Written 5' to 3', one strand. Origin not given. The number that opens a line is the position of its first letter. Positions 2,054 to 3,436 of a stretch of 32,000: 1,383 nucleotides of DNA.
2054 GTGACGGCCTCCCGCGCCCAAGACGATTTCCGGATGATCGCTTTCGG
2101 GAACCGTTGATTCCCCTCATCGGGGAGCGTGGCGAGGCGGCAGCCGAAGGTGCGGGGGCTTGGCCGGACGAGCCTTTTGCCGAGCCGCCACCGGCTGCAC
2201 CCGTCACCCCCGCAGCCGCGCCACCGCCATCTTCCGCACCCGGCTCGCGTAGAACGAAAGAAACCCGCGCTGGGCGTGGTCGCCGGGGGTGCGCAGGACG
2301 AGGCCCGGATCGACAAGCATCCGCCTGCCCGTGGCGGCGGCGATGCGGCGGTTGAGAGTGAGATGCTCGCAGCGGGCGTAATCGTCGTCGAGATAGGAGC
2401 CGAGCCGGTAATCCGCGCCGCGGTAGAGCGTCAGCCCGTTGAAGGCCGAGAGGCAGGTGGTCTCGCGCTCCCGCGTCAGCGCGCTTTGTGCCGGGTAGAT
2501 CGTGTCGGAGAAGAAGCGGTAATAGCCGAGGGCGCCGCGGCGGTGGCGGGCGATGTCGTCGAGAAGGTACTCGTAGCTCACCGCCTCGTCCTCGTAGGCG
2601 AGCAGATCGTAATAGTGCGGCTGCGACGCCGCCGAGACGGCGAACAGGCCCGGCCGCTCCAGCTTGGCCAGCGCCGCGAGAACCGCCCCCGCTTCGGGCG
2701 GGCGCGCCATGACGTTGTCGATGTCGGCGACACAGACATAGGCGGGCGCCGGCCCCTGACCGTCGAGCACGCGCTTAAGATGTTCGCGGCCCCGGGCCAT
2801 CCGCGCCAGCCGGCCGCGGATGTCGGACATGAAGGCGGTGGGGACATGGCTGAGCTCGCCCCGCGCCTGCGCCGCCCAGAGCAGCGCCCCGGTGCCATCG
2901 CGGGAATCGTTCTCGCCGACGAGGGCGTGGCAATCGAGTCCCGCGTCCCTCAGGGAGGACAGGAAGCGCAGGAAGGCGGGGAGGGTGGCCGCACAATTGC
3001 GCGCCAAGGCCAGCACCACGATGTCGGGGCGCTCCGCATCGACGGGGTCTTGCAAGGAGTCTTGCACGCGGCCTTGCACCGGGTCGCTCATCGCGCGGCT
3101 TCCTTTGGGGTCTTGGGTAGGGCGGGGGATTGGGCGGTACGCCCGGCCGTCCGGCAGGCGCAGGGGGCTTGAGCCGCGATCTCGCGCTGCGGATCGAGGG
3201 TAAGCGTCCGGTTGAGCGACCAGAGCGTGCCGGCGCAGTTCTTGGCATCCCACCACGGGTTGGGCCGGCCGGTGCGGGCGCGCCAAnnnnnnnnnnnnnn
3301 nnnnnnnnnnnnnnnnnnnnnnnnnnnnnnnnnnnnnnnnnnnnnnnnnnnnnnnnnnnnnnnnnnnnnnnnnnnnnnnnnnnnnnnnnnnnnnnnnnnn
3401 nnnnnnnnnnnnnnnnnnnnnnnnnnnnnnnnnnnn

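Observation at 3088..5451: Wzy-like polymerase fused in frame to a beta-helix domain that keeps its own signal peptide at the junction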

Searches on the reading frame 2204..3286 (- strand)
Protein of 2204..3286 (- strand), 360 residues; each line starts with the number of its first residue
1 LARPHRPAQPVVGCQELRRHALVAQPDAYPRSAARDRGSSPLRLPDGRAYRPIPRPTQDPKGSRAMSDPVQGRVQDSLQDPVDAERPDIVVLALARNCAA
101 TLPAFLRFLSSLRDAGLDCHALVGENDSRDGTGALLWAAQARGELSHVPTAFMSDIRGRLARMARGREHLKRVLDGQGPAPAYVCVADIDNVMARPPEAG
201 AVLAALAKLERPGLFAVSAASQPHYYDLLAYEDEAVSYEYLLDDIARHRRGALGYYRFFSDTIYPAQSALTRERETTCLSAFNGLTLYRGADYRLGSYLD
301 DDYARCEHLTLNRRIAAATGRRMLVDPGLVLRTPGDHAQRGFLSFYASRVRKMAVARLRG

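Call 12: search_protein_families(library=pfam, proteins=[window:2204-3286:-], max_evalue=0.001)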
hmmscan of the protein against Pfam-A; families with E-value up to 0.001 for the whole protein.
window:2204-3286:- (360 aa): 0 families

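Call 35: search_protein_families(library=ncbifam, proteins=[window:2204-3091:-], max_evalue=0.1)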
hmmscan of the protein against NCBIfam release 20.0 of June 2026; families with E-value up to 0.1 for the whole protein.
window:2204-3091:- (295 aa): 0 families

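Call 48: search_protein_families(library=pfam, proteins=[window:2204-3091:-], max_evalue=10)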
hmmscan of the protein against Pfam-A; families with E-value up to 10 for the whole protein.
window:2204-3091:- (295 aa): 2 families
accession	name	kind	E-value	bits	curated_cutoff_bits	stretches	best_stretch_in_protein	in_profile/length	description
PF13704.12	Glyco_tranf_2_4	-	0.0017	19.2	27.5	1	31-138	1-94/98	Glycosyl transferase family 2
PF17765.7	MLTR_LBD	-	0.069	13.7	26.3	1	102-146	2-45/168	MmyB-like transcription regulator ligand binding domain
